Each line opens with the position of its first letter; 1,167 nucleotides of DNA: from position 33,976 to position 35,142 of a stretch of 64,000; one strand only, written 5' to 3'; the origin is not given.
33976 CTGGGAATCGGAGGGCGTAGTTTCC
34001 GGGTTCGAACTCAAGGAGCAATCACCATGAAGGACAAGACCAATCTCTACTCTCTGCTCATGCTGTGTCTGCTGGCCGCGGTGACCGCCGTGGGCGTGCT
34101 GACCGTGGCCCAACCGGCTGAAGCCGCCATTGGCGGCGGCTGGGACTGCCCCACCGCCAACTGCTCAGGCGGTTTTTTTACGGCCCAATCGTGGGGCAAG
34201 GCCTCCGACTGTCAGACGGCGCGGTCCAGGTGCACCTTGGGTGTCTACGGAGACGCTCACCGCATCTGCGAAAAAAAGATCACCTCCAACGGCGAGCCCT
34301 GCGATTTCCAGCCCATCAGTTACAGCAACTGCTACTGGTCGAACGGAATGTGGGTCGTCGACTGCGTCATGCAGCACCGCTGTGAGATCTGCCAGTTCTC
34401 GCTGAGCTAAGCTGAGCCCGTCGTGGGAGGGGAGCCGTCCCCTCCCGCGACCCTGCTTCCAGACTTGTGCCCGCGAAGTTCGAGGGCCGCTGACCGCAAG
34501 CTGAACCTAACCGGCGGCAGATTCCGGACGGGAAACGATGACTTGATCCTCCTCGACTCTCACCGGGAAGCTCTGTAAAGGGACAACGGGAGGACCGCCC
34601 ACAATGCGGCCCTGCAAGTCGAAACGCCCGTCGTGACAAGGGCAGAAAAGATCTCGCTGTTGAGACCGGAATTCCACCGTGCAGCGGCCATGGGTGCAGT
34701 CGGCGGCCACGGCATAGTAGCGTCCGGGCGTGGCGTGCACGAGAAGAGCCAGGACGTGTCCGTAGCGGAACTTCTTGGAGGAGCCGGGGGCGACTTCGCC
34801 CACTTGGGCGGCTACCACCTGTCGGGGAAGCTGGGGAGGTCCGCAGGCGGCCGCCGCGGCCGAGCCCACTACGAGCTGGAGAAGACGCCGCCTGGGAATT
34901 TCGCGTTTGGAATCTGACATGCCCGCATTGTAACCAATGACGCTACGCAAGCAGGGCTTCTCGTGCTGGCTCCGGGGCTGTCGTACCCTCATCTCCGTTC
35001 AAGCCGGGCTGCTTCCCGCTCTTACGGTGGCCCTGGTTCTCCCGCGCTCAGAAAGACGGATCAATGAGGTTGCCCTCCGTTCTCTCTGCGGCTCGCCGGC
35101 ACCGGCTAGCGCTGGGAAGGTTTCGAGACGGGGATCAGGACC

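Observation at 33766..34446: Small secreted 12-Cys protein framed by strong inverted repeats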

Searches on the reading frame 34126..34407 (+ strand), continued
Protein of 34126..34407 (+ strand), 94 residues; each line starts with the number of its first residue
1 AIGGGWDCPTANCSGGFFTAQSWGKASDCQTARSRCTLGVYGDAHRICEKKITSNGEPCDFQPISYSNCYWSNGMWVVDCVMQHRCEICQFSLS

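Call 80: search_dna_similar(query=window:34126-34407:+, collection=phages, mode=protein, max_evalue=0.01)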
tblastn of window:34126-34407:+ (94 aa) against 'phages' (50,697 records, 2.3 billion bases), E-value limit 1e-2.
No match.

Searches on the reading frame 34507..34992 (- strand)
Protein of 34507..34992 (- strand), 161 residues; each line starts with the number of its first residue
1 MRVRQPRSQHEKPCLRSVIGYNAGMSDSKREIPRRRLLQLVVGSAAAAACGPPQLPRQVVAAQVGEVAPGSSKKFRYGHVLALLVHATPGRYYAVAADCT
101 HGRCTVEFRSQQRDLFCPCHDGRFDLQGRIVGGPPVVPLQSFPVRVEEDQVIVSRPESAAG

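Call 12: search_protein_families(library=pfam, proteins=[window:34507-34992:-], max_evalue=0.001)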
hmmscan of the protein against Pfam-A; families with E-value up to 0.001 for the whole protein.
window:34507-34992:- (161 aa): 2 families
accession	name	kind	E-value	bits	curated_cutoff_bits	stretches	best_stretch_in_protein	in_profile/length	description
PF00355.32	Rieske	-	8.2e-13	48.5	20.3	1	59-143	3-88/88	Rieske [2Fe-2S] domain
PF13806.12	Rieske_2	-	0.00017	21.9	27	1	67-153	11-103/104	Rieske-like [2Fe-2S] domain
